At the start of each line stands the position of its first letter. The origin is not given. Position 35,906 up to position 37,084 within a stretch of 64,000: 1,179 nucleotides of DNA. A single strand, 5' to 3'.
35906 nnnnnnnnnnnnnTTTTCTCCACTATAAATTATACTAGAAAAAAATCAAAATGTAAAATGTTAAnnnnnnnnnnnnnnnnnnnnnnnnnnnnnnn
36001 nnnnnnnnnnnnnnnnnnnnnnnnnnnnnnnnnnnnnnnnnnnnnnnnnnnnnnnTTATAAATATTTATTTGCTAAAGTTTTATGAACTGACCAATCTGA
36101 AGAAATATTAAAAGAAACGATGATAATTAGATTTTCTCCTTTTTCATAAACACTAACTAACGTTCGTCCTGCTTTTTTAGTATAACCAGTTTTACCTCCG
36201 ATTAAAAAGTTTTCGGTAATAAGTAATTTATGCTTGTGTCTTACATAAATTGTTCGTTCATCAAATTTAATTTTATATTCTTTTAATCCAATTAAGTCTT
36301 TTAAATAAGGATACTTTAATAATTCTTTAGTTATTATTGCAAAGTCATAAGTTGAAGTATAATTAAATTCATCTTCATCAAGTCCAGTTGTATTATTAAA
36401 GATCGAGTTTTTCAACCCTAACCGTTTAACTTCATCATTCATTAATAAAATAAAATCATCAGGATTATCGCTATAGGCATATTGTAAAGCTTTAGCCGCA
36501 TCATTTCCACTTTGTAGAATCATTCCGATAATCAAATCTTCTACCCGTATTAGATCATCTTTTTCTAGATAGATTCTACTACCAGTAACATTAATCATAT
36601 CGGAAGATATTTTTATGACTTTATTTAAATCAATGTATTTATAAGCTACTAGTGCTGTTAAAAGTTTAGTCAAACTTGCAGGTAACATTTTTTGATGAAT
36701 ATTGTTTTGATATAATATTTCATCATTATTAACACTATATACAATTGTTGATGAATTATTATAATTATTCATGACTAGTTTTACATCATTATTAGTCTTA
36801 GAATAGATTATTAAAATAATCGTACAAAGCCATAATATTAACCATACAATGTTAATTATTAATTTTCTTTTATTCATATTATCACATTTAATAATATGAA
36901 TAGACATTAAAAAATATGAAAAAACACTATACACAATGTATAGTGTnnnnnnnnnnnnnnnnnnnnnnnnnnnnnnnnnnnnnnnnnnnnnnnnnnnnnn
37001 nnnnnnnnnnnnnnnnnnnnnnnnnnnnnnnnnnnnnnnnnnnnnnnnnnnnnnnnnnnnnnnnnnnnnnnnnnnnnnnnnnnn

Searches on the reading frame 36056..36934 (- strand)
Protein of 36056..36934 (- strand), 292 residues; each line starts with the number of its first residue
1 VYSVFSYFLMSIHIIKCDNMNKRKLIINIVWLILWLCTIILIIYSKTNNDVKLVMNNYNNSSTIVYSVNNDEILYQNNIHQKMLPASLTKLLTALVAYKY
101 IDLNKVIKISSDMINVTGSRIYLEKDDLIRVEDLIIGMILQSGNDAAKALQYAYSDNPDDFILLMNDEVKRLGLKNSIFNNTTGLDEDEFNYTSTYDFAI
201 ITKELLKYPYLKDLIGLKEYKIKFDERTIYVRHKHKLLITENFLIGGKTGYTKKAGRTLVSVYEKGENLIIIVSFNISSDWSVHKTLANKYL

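Call 51: search_protein_families(library=pfam, proteins=[window:36056-36934:-], max_evalue=0.1)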
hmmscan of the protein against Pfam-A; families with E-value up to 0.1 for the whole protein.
window:36056-36934:- (292 aa): 3 families
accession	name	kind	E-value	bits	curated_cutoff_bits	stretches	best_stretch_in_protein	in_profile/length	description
PF00768.25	Peptidase_S11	-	7.9e-49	166.7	27.6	1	59-276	11-236/239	D-alanyl-D-alanine carboxypeptidase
PF02113.21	Peptidase_S13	-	8.6e-06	25.2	22.8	1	59-104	17-62/444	D-Ala-D-Ala carboxypeptidase 3 (S13) family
PF13354.11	Beta-lactamase2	-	1.5e-05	24.9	22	1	70-212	9-153/214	Beta-lactamase enzyme family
